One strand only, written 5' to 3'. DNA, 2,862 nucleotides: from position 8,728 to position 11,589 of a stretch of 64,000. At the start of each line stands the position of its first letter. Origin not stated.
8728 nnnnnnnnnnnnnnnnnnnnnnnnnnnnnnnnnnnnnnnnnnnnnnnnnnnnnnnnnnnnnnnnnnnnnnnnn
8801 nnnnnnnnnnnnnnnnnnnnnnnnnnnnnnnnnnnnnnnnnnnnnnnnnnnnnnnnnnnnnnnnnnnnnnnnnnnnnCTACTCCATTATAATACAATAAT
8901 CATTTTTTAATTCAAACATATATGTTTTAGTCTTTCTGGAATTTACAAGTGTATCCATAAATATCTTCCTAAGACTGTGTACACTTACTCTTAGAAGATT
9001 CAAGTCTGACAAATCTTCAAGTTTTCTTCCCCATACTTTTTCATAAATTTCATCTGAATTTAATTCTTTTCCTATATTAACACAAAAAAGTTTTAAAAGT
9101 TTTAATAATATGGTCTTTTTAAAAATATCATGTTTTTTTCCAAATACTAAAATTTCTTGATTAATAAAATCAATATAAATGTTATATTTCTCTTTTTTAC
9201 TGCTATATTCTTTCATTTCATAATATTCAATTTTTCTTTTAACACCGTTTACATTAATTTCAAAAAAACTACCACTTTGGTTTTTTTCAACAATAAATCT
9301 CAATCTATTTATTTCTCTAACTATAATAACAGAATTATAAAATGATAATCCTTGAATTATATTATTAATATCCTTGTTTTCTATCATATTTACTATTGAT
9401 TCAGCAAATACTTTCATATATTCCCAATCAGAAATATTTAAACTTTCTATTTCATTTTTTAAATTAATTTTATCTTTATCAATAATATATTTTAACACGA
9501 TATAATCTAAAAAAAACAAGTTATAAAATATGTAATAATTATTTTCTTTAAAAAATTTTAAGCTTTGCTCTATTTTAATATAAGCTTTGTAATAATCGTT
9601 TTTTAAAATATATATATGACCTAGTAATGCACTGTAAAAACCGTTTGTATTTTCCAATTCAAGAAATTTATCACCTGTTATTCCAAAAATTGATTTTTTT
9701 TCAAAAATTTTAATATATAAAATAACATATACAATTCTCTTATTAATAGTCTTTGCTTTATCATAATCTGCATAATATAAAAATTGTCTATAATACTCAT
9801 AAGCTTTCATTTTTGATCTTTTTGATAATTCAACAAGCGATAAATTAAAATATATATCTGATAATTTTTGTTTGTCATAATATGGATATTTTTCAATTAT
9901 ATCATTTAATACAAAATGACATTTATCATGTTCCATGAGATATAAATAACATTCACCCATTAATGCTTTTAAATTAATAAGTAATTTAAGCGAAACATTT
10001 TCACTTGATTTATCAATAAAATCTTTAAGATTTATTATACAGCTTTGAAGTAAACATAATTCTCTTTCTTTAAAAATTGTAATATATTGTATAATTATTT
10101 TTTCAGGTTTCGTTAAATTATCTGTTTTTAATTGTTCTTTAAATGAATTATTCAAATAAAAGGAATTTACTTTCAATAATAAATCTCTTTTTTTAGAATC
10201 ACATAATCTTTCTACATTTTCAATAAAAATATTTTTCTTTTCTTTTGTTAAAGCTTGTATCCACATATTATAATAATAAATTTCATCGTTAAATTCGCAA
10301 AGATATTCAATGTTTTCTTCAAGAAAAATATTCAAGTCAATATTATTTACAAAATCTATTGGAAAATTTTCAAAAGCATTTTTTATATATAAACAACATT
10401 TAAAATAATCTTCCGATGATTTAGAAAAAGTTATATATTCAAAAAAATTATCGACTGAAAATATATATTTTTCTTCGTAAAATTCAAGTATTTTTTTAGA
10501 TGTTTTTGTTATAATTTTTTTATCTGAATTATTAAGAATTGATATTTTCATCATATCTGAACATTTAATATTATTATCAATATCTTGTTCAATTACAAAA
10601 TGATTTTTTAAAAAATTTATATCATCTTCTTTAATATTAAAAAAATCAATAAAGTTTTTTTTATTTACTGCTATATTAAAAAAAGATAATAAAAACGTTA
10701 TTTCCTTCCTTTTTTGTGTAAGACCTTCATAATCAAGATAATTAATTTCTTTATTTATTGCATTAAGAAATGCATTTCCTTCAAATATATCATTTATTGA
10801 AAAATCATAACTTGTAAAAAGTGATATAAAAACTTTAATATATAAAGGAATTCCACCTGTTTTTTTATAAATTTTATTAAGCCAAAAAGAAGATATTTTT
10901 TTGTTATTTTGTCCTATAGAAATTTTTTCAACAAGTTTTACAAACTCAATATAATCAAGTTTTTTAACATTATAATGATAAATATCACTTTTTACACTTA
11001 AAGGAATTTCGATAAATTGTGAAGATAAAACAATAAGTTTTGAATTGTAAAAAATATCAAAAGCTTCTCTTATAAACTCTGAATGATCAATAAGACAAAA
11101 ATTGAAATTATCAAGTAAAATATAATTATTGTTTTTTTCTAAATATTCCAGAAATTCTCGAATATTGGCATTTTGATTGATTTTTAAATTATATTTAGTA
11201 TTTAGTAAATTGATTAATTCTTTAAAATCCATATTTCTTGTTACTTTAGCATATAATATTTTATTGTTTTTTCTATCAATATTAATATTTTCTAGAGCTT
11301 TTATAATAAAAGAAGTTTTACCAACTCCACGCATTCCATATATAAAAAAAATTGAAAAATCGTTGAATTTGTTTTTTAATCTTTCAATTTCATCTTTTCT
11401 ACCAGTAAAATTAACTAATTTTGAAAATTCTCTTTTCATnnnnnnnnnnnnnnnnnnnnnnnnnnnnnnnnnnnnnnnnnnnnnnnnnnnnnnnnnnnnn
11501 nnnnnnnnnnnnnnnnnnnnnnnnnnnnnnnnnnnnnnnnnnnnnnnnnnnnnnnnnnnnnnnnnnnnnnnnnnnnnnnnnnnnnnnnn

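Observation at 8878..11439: STAND NTPase carrying a C-terminal OmpR/PhoB-type winged helix, the inverse of the SARP/AfsR topology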

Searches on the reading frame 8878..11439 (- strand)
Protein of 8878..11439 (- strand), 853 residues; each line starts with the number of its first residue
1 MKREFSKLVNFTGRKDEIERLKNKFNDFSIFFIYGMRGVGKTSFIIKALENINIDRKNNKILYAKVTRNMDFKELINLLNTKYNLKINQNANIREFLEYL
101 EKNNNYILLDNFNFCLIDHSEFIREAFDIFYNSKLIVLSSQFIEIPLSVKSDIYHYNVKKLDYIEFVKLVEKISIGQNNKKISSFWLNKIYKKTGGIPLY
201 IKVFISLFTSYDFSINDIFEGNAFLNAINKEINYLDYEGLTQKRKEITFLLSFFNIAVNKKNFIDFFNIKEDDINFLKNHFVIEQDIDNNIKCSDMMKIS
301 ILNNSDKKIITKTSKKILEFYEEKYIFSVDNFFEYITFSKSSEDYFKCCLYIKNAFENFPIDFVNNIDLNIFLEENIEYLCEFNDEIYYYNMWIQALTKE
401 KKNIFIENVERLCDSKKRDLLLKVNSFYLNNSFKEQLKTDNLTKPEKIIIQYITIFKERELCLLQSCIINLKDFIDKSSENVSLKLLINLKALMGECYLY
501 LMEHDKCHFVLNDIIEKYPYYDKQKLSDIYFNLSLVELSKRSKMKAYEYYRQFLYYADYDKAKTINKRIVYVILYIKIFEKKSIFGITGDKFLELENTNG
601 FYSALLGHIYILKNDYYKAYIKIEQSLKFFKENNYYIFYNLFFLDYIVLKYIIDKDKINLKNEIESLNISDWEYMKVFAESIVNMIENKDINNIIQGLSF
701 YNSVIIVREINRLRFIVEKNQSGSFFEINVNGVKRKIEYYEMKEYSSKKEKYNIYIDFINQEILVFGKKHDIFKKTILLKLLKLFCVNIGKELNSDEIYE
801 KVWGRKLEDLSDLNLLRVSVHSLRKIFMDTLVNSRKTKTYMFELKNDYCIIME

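Call 5: search_protein_families(library=pfam, proteins=[window:8878-11439:-], max_evalue=1)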
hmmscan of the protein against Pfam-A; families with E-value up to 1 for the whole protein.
window:8878-11439:- (853 aa): 8 families
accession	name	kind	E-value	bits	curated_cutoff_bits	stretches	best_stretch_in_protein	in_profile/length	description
PF00931.28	NB-ARC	-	1.5e-07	31.3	23.5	1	15-207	2-204/248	NB-ARC domain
PF25201.1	nSTAND6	-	1.6e-07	31.9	27.7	1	13-81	3-73/148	Novel STAND NTPase 6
PF13173.12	AAA_14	-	2.1e-06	28.2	27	1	29-144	3-102/129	AAA domain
PF00486.34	Trans_reg_C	-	4.4e-05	23.9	26.2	1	779-829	11-59/77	Transcriptional regulatory protein, C terminal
PF13191.12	AAA_16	-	9.6e-05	23.4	32.6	1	11-69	2-63/167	AAA ATPase domain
PF13401.12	AAA_22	-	0.0078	17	27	1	30-135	7-115/130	AAA domain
PF20703.3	nSTAND1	-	0.028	14.5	27.1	1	11-78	16-87/379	Novel STAND NTPase 1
PF03193.22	RsgA_GTPase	-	0.079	13.2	30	1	14-51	93-129/174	RsgA GTPase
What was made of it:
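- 8878..11439 (-): Whole gene: 853-aa STAND NTPase with a helical arm/sensor and a C-terminal OmpR/PhoB wHTH. Pfam hits (call 5).
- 10531..11415 (-): NOD module (NBD-HD-WHD), residues ~9-303. Pfam NB-ARC at residues 15-207 and nSTAND6 at 13-81, both above cut-off (call 5).
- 8881..9189 (-): OmpR/PhoB-type winged-helix DNA-binding domain (residues ~751-853). It carries a family-specific extra terminal strand [FY]-C-[ILV]-I. Pfam Trans_reg_C at residues 779-829 (call 5).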

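Call 6: search_protein_families(library=padloc, proteins=[window:8878-11439:-], max_evalue=1)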
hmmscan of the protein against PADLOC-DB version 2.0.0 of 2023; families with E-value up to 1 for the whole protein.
window:8878-11439:- (853 aa): 0 families

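Call 7: find_homologous_proteins(query=window:8878-11439:-, max_evalue=0.001)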
Query window:8878-11439:- (853 aa): 2 proteins with E <= 0.001 among 8000 candidates.
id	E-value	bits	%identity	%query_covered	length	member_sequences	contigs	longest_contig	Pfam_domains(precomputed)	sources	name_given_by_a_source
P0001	0.0e+0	1829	100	100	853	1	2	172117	PF13173.13,PF25201.1,PF00931.29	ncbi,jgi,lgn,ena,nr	ncbi:MAG: NB-ARC domain-containing protein [Candidatus Muirbacterium halophilum]|nr:NB-ARC domain-co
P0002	1.0e-159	552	50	66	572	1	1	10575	-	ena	-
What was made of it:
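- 8878..11439 (-): 100% identical to an NCBI MAG protein (call 7).
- Checked: It is identical in length and sequence to an NCBI MAG protein named 'NB-ARC domain-containing protein [Candidatus Muirbacterium halophilum]' (call 7).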

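Call 8: search_protein_families(library=ncbifam, proteins=[window:8878-11439:-], max_evalue=1)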
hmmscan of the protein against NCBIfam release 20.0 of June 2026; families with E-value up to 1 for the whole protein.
window:8878-11439:- (853 aa): 3 families
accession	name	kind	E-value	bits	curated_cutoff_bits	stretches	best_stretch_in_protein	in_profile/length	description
NF045944.1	ResRegRpaBCyano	equivalog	0.0002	20.8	330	1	753-830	135-210/229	response regulator transcription factor RpaB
NF040586.1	FxSxx_TPR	equivalog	0.0004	19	300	1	9-44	6-41/830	FxSxx-COOH system tetratricopeptide repeat protein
NF009979.0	PRK13444.1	equivalog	0.21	11.9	163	1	265-318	68-123/127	F0F1 ATP synthase subunit epsilon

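Call 10: find_encoding_contigs(protein=P0002, flank=10000)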
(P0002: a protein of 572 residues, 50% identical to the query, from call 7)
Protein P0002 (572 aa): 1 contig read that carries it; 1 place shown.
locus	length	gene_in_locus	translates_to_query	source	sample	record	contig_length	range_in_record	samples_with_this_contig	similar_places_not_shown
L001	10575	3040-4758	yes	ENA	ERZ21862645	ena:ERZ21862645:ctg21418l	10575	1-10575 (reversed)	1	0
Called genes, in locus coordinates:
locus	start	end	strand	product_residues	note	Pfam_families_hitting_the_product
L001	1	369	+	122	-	?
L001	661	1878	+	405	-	PF00082:Peptidase_S8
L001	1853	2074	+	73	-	-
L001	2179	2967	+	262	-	PF00459:Inositol_P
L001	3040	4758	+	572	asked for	-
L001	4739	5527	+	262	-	PF00486:Trans_reg_C (weak)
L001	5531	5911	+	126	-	PF07653:SH3_2 (faint), PF08239:SH3_3 (faint), PF00018:SH3_1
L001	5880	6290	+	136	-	-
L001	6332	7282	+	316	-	PF13289:SIR2_2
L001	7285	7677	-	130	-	-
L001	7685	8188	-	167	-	PF00512:HisKA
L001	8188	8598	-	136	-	-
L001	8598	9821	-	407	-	PF00512:HisKA (weak)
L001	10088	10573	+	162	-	?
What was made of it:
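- The whole arrangement is conserved in L001 (call 10).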

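Call 24: search_protein_representatives(protein=window:8878-11439:-)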
Query: 853 residues. Proteins with E-value up to 0.001 (for the whole library): 76; up to 1e-10: 30; up to 1e-30: 3. The best 76 are listed.
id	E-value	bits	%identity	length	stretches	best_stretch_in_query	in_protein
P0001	0.0e+00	1829.3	100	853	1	1-853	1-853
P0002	3.2e-160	551.8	50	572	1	28-590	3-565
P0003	2.4e-96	340.5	60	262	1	595-853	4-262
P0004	8.4e-26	107.2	28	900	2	11-312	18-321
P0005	4.4e-22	94.9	26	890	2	739-852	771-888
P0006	5.2e-21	91.3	25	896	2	739-852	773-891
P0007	7.6e-20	87.5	24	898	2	11-300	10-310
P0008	5.0e-19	84.8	24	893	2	10-297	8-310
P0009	5.3e-19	84.7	25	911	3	740-852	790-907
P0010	2.6e-18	82.4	23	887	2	730-852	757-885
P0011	5.2e-18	81.4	26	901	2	737-852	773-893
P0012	7.2e-18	80.9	24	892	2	713-850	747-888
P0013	7.3e-18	80.9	26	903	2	735-852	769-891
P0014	2.6e-17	79.1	26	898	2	690-851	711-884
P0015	1.3e-16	76.7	24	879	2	9-345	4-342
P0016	2.0e-16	76.2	28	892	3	9-323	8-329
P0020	1.4e-14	70.0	26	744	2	719-851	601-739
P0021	1.7e-13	66.5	23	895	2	597-853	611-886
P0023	3.0e-12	62.3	24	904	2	10-360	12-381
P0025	7.4e-12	61.1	25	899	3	10-437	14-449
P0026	1.3e-11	60.2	44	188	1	743-850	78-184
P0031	1.5e-10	56.7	26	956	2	11-355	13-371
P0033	1.3e-09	53.6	30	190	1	725-851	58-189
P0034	1.9e-09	53.1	25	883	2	6-338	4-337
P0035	5.2e-09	51.6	27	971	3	690-827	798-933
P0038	2.7e-08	49.3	25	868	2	492-852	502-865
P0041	5.7e-08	48.2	22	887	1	12-852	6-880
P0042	1.3e-07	47.0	27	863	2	4-308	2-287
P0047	4.8e-07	45.1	26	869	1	522-852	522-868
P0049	5.3e-07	45.0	31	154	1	749-851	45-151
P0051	1.2e-06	43.9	32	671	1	723-851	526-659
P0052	1.8e-06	43.2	30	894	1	721-851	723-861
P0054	4.5e-06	41.9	26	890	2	14-295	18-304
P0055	6.7e-06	41.3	25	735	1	10-363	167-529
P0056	7.3e-06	41.2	31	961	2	9-155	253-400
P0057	1.2e-05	40.5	35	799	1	728-827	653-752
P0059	1.6e-05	40.1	26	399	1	9-205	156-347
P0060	4.6e-05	38.6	27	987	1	10-218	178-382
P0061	7.0e-05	38.0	24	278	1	592-852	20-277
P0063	1.2e-04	37.2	25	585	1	11-267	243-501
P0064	1.2e-04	37.2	27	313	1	730-851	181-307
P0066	1.4e-04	36.9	25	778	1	10-216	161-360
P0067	1.9e-04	36.5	26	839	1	7-272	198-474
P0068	2.3e-04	36.3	28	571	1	11-218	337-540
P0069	2.4e-04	36.2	29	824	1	744-828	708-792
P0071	2.6e-04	36.1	27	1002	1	10-245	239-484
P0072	2.8e-04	36.0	26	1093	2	709-827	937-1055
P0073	2.8e-04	36.0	30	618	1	11-266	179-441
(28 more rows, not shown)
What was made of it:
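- About 45-50 of them are 840-990 aa proteins matching both ends of the query (call 24).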

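Call 27: search_protein_families(library=pfam, alignment_id=A1, max_evalue=0.01)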
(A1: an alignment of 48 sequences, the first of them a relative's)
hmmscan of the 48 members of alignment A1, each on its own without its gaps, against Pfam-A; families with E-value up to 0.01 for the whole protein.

A. member 1, P0001 (853 aa): 6 families
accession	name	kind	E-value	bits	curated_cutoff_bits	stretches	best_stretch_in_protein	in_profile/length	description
PF00931.28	NB-ARC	-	1.5e-07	31.3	23.5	1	15-207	2-204/248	NB-ARC domain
PF25201.1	nSTAND6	-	1.6e-07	31.9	27.7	1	13-81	3-73/148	Novel STAND NTPase 6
PF13173.12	AAA_14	-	2.1e-06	28.2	27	1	29-144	3-102/129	AAA domain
PF00486.34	Trans_reg_C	-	4.4e-05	23.9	26.2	1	779-829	11-59/77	Transcriptional regulatory protein, C terminal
PF13191.12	AAA_16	-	9.6e-05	23.4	32.6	1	11-69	2-63/167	AAA ATPase domain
PF13401.12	AAA_22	-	0.0078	17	27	0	30-135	7-115/130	AAA domain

B. families by the number of members that match (of 48 scanned): 88 families (the first 25 are shown)
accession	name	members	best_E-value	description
PF00486.34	Trans_reg_C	46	1.9e-12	Transcriptional regulatory protein, C terminal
PF13424.12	TPR_12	44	6.3e-34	Tetratricopeptide repeat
PF13401.12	AAA_22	43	6e-12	AAA domain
PF13191.12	AAA_16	42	8.6e-15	AAA ATPase domain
PF07719.23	TPR_2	41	6.2e-22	Tetratricopeptide repeat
PF00931.28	NB-ARC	40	1.6e-14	NB-ARC domain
PF00515.34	TPR_1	39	4.8e-22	Tetratricopeptide repeat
PF13181.12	TPR_8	36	1.3e-18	Tetratricopeptide repeat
PF17874.7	TPR_MalT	36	5e-17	MalT-like TPR region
PF25201.1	nSTAND6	36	3.3e-08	Novel STAND NTPase 6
PF20720.3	nSTAND3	35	2.4e-06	Novel STAND NTPase 3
PF13374.12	TPR_10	29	3.2e-19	Tetratricopeptide repeat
PF13428.12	TPR_14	27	8.3e-11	Tetratricopeptide repeat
PF14559.12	TPR_19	26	3.8e-11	Tetratricopeptide repeat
PF13176.12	TPR_7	25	1.2e-16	Tetratricopeptide repeat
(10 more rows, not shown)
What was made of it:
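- On OmpR/PhoB winged-helix DNA-binding domain (Pfam Trans_reg_C): Of 48 aligned relatives, 46 match at E<=0.01, best 1.9e-12 (call 27).
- On MalT / LAL family: Family Pfam pattern of NB-ARC/AAA_16, then TPR_12/TPR_MalT, then the DNA-binding domain (call 27).
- Checked: Of 48 full-length relatives, 46 hit Trans_reg_C, best 1.9e-12 (call 27).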

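Call 28: find_encoding_contigs(protein=P0004, flank=8000, max_places=3)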
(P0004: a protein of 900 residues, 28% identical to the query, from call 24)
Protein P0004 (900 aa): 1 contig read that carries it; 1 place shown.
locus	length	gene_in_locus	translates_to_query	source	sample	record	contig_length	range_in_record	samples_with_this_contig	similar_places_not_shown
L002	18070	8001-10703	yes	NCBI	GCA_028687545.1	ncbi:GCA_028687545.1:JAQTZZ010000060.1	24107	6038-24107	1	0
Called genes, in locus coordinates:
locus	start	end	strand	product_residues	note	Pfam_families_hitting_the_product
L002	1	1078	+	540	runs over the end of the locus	PF00496:SBP_bac_5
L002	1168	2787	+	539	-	PF00496:SBP_bac_5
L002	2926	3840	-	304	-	-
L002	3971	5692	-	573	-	PF01841:Transglut_core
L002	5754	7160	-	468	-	-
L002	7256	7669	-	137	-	PF04343:DUF488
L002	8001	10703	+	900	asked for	PF13191:AAA_16 (faint), PF13401:AAA_22 (weak), PF00515:TPR_1 (faint), PF13181:TPR_8 (faint), PF17874:TPR_MalT (faint), PF13424:TPR_12 (weak), PF00486:Trans_reg_C (weak)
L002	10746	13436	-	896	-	PF00931:NB-ARC (weak), PF13401:AAA_22 (faint), PF13432:TPR_16 (faint), PF00515:TPR_1 (faint), PF18768:RNPP_C (weak), PF17874:TPR_MalT, PF13424:TPR_12, PF00486:Trans_reg_C, +4 more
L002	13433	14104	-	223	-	-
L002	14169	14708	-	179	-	PF00156:Pribosyltran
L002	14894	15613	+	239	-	PF06271:RDD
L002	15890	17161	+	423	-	-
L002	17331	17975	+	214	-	PF00753:Lactamase_B, PF13483:Lactamase_B_3, PF12706:Lactamase_B_2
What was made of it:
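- SBP_bac_5 transporter genes (call 28)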

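Call 29: find_encoding_contigs(protein=P0005, flank=8000, max_places=3)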
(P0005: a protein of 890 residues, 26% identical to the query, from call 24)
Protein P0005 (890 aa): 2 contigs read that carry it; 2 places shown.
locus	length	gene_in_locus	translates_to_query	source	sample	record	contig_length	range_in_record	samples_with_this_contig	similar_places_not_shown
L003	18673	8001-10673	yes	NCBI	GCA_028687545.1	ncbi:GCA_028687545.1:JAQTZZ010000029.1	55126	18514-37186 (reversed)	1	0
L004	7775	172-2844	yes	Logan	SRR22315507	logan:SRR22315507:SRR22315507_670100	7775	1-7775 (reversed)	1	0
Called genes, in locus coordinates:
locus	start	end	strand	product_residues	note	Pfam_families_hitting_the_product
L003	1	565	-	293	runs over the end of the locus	PF00890:FAD_binding_2 (weak), PF01134:GIDA (weak), PF01266:DAO (weak), PF01494:FAD_binding_3, PF07992:Pyr_redox_2, PF12831:FAD_oxidored, PF13450:NAD_binding_8 (weak), PF13738:Pyr_redox_3, +2 more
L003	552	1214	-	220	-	PF00857:Isochorismatase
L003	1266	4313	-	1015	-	PF00873:ACR_tran, PF03176:MMPL (faint), PF02355:SecD_SecF_C (weak)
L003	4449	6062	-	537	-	PF00496:SBP_bac_5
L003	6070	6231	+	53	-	-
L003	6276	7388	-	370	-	-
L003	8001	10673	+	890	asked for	PF00931:NB-ARC, PF13191:AAA_16 (weak), PF00515:TPR_1 (faint), PF07719:TPR_2 (faint), PF13424:TPR_12 (faint), PF13432:TPR_16 (weak), PF17874:TPR_MalT (weak), PF00486:Trans_reg_C, +2 more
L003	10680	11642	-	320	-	PF03537:Glyco_hydro_114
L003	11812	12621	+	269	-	PF12849:PBP_like_2, PF13531:SBP_bac_11 (weak), PF12727:PBP_like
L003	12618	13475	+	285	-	PF00528:BPD_transp_1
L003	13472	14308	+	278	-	PF00528:BPD_transp_1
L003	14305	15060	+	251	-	PF02463:SMC_N (faint), PF00005:ABC_tran, PF13304:AAA_21 (faint)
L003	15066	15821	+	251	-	PF02463:SMC_N (faint), PF00005:ABC_tran, PF13304:AAA_21 (faint), PF13401:AAA_22 (faint)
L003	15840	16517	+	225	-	PF01895:PhoU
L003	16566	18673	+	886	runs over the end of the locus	PF00931:NB-ARC (faint), PF13191:AAA_16 (weak), PF13401:AAA_22, PF05729:NACHT (weak), PF14559:TPR_19 (weak), PF00515:TPR_1 (weak), PF13424:TPR_12, PF00486:Trans_reg_C, +4 more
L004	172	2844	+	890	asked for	PF00931:NB-ARC, PF13191:AAA_16 (weak), PF00515:TPR_1 (faint), PF07719:TPR_2 (faint), PF13424:TPR_12 (faint), PF13432:TPR_16 (weak), PF17874:TPR_MalT (weak), PF00486:Trans_reg_C, +2 more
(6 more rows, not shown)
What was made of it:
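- a pstSCAB-phoU operon flanked by two paralogs (call 29)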
